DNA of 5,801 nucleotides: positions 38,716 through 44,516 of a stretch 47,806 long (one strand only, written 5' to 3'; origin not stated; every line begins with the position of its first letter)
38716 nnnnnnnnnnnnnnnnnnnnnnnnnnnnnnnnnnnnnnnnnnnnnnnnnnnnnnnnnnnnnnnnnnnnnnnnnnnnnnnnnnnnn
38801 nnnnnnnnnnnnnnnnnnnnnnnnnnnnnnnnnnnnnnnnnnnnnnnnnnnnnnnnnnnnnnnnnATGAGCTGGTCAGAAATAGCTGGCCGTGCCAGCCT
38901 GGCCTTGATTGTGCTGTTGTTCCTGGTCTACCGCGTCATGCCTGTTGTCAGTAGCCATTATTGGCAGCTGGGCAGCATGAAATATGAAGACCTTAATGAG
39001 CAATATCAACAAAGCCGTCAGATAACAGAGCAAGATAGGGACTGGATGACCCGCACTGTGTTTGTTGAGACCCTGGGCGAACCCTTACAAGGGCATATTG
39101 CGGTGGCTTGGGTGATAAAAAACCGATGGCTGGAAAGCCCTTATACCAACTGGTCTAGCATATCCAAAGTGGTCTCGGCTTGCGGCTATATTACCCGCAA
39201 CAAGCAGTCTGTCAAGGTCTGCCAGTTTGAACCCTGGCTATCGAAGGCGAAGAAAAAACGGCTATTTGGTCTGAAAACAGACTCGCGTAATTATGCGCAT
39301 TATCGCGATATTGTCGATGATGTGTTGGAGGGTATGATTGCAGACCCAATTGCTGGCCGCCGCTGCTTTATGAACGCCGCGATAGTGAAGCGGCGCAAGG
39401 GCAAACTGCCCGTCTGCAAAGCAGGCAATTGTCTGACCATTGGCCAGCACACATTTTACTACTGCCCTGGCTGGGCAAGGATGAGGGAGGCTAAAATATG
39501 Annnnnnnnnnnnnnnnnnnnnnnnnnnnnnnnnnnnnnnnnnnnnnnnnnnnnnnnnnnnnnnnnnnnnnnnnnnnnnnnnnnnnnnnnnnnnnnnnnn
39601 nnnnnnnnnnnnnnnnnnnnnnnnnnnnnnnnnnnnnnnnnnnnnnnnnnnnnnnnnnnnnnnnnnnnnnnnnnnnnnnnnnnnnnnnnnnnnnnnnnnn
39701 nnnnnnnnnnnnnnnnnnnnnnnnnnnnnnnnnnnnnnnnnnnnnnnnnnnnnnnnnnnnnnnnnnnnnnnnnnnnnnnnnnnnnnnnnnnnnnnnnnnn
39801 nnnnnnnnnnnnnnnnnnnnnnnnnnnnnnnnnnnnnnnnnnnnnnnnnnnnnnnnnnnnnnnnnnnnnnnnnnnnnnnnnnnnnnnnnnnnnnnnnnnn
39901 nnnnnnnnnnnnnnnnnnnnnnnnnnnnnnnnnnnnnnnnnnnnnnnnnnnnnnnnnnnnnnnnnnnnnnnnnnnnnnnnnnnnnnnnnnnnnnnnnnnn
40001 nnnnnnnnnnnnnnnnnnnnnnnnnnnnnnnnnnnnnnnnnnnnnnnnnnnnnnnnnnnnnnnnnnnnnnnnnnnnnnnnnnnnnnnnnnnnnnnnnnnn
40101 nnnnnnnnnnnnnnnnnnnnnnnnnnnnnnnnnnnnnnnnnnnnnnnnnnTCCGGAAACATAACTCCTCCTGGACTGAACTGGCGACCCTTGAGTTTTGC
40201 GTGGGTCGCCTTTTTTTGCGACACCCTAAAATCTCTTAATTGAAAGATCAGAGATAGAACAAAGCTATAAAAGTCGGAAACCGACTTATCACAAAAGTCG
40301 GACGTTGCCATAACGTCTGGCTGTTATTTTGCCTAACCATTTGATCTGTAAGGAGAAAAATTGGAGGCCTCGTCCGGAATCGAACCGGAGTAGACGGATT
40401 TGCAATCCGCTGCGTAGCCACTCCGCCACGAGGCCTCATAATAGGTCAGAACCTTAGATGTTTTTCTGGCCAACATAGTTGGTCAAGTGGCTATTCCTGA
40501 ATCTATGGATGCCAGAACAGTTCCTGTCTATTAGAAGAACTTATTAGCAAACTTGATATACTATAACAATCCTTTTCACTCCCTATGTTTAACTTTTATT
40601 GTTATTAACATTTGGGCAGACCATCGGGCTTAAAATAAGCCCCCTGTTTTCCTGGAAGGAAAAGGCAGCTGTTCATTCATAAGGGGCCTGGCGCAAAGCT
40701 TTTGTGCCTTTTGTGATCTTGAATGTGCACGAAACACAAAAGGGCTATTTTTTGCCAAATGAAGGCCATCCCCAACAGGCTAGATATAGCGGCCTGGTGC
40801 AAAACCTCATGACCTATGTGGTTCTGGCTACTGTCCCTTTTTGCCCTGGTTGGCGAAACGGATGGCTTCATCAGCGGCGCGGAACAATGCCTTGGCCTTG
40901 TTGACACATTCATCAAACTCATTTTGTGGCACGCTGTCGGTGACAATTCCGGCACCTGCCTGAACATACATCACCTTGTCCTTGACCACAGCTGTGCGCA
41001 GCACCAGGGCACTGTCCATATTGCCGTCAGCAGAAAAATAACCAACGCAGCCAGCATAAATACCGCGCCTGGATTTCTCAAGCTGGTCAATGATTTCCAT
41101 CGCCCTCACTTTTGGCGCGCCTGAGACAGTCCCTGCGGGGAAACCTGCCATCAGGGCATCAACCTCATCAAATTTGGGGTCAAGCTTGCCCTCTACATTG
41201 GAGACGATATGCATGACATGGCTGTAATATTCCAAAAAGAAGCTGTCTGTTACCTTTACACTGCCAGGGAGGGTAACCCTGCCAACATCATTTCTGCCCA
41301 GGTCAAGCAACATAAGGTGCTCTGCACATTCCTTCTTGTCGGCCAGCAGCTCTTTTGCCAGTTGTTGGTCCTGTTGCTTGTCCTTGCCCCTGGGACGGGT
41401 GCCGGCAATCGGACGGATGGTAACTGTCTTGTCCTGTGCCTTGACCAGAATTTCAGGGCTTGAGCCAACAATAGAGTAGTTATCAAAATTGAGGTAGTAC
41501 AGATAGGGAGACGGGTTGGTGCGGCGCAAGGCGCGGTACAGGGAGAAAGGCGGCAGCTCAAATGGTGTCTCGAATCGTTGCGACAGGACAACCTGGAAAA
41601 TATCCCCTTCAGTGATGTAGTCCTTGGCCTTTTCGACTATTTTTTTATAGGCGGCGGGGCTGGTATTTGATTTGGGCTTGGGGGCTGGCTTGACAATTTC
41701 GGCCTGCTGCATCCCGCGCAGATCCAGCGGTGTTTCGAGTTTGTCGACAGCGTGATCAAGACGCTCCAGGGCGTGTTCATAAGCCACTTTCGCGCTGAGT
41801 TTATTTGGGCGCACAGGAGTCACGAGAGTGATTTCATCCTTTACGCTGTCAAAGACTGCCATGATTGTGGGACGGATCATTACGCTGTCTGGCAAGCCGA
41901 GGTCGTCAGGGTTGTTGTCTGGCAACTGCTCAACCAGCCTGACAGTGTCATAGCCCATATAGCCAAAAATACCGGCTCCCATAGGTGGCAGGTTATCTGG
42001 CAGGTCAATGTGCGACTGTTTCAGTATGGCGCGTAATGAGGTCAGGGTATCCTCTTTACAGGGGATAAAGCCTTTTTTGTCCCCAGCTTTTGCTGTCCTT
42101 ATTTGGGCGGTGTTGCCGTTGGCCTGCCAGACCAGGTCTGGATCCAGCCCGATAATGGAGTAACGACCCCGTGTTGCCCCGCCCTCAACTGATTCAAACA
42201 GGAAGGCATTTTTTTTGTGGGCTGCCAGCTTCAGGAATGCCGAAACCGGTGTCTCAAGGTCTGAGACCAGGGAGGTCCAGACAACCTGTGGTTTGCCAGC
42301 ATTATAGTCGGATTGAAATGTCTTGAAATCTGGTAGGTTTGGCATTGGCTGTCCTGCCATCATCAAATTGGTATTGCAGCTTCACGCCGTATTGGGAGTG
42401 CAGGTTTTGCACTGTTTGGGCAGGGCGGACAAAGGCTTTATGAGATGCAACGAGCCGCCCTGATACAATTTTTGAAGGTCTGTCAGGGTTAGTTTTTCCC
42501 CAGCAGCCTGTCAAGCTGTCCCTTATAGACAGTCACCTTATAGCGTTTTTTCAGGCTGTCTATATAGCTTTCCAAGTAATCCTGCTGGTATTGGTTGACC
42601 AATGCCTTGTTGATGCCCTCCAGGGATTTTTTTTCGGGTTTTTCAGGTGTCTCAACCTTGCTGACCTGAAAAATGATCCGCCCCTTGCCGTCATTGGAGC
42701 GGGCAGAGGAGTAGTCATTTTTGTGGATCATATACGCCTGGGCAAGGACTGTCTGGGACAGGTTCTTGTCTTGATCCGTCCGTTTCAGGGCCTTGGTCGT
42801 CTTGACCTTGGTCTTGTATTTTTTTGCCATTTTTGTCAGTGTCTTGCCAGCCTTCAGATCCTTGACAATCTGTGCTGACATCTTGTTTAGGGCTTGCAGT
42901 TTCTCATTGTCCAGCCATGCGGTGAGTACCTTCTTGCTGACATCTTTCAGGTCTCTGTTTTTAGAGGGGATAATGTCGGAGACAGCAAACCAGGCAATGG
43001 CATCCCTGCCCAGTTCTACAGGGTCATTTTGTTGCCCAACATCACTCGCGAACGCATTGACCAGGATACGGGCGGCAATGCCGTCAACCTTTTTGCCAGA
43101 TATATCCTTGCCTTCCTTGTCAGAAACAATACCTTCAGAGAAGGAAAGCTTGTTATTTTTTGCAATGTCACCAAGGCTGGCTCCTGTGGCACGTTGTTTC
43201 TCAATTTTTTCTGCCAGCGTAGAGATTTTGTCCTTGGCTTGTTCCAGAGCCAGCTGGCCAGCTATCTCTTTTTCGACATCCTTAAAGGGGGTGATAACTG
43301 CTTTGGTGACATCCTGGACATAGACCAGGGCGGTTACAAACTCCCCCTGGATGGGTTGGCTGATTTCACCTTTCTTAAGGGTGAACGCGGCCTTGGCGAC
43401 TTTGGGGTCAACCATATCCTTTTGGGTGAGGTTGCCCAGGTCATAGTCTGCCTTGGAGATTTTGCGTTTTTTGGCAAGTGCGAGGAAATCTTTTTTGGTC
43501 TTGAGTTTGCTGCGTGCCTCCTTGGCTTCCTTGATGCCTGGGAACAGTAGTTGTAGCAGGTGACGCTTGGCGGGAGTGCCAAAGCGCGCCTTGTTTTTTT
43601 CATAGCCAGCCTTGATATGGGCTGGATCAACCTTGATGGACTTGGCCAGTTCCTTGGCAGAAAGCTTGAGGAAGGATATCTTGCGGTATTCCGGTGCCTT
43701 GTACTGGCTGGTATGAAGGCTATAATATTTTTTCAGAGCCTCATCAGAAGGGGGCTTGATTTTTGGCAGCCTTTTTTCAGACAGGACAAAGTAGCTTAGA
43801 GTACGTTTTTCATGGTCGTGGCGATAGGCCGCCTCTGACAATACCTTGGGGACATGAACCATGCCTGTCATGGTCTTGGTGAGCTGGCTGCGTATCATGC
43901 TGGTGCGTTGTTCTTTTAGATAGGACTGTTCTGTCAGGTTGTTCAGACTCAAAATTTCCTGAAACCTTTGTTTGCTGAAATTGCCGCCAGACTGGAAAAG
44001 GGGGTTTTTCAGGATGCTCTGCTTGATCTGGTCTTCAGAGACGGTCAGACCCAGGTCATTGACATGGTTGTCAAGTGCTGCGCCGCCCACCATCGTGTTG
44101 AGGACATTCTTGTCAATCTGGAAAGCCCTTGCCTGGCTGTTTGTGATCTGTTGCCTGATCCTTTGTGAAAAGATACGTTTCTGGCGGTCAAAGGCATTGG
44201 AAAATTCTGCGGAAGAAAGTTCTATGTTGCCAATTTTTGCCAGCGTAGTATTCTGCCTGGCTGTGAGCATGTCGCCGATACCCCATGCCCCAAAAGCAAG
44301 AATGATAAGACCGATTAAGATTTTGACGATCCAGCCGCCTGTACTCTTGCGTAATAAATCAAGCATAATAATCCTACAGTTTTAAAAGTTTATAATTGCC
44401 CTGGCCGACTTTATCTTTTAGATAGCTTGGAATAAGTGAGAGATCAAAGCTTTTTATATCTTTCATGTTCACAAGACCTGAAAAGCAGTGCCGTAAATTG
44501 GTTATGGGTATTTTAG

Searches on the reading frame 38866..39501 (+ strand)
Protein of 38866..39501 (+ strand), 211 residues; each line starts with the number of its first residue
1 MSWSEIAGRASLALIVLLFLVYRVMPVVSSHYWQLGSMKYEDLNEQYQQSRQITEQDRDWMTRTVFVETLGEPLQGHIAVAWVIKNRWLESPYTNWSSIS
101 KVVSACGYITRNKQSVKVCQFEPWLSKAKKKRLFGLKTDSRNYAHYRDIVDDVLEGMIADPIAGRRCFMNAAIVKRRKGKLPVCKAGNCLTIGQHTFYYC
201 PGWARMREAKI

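Call 77: search_protein_families(library=phrogs, proteins=[window:38866-39501:+], max_evalue=0.001)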
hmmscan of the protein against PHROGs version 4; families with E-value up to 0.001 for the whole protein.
window:38866-39501:+ (211 aa): 3 families
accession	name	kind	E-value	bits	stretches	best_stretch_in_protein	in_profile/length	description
phrog_15649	-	lysis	3.7e-09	36.1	1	52-169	225-328/1079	endolysin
phrog_938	-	lysis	1.2e-08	33.5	1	41-207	36-179/2185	endolysin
phrog_14642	-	lysis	1.4e-05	25.7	1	47-107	92-150/215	endolysin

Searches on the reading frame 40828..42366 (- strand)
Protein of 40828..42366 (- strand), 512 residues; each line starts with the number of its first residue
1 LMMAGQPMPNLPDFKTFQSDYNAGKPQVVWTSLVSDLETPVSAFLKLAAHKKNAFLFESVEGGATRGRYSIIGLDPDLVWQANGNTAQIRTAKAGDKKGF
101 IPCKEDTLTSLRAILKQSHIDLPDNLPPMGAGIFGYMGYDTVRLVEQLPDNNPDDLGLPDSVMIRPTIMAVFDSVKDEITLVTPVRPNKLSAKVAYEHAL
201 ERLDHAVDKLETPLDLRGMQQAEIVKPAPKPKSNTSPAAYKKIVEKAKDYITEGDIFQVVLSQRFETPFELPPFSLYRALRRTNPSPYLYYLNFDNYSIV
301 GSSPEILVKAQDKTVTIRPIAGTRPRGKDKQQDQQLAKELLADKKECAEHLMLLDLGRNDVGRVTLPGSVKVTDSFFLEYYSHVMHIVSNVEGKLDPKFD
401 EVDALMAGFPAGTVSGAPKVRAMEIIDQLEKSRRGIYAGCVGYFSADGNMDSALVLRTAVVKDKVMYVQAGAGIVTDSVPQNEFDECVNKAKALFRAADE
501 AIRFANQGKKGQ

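Call 16: search_protein_families(library=pfam, proteins=[window:40828-42366:-])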
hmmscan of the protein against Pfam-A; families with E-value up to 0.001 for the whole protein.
window:40828-42366:- (512 aa): 2 families
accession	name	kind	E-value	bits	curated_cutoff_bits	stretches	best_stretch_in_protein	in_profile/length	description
PF00425.24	Chorismate_bind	-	4.9e-93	311.8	27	1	238-490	3-257/257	chorismate binding enzyme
PF04715.19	Anth_synt_I_N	-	5.7e-34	117.8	23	1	36-181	1-140/140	Anthranilate synthase component I, N terminal region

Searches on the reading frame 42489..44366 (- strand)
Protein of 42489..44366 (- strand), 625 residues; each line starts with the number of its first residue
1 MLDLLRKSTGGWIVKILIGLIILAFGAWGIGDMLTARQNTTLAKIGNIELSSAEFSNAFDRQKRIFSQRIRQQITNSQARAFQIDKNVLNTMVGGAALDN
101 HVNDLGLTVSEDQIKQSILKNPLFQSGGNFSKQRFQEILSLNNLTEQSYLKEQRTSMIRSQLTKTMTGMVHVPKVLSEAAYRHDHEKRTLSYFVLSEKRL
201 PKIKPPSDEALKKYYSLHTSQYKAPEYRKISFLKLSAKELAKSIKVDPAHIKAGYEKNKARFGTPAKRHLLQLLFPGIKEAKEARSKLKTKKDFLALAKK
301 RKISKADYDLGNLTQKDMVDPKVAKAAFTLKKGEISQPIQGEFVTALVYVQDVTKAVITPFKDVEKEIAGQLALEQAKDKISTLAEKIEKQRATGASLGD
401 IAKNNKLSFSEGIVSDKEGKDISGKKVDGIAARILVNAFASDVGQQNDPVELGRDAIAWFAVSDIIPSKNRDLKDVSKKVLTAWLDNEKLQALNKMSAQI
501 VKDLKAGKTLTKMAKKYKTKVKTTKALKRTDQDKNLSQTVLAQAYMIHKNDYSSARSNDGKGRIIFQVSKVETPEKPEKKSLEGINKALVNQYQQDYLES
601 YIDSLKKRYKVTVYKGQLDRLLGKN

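Call 16: search_protein_families(library=pfam, proteins=[window:42489-44366:-])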
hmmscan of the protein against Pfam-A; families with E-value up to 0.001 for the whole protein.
window:42489-44366:- (625 aa): 4 families
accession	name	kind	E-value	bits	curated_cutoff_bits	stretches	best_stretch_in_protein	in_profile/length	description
PF13624.11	SurA_N_3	-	3.5e-41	141.2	27.2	1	1-162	1-161/162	SurA-like N-terminal domain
PF13623.11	SurA_N_2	-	1.6e-30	106.3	28.5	1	3-139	2-145/145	SurA-like N-terminal domain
PF13145.12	Rotamase_2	-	1.5e-29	103.7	27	1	246-365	1-120/121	PPIC-type PPIASE domain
PF00639.27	Rotamase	-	5.9e-09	37.2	21.7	1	279-352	20-97/97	PPIC-type PPIASE domain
